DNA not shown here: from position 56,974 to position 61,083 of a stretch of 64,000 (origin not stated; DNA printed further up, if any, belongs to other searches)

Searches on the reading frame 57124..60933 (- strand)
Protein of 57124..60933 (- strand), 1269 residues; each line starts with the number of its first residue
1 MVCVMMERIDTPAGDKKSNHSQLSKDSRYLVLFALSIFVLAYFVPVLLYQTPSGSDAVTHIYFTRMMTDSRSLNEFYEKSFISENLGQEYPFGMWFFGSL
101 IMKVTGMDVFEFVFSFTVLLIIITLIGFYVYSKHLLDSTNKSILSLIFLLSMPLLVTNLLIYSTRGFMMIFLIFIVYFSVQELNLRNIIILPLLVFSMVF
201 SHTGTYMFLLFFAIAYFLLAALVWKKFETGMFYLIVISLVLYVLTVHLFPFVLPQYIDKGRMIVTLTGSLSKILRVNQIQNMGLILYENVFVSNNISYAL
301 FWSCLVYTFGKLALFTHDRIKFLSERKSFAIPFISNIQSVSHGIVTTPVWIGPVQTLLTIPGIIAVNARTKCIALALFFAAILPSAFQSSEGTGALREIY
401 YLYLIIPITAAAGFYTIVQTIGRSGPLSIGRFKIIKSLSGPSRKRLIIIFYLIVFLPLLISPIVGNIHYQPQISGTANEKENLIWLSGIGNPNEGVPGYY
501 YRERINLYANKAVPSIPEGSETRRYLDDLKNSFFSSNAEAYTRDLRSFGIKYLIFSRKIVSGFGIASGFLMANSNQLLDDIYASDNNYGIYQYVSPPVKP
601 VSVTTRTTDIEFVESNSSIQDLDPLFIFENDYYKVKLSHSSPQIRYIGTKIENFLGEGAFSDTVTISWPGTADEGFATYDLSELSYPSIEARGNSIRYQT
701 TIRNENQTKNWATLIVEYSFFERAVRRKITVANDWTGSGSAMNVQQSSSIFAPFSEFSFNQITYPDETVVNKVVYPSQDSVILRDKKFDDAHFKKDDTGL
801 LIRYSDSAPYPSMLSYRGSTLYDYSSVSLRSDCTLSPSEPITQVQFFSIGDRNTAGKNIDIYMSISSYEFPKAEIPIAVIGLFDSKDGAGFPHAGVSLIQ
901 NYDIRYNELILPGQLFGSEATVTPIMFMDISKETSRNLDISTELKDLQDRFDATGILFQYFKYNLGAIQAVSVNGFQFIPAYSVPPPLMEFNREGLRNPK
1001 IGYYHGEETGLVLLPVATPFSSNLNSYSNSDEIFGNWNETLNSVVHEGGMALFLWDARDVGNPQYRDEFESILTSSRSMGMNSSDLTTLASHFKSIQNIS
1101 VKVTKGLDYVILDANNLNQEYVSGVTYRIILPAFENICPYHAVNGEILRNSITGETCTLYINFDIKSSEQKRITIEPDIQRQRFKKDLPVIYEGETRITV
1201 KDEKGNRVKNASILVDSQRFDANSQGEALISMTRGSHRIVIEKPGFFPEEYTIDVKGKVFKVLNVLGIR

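Call 11: search_protein_families(library=pfam, proteins=[window:57124-60933:-], max_evalue=0.001)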
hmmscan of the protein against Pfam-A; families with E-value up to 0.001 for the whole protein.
window:57124-60933:- (1269 aa): 1 family
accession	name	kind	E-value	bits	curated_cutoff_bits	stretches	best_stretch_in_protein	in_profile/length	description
PF13620.12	CarboxypepD_reg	-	0.0006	20.6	32.3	0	1199-1258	5-72/82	Carboxypeptidase regulatory-like domain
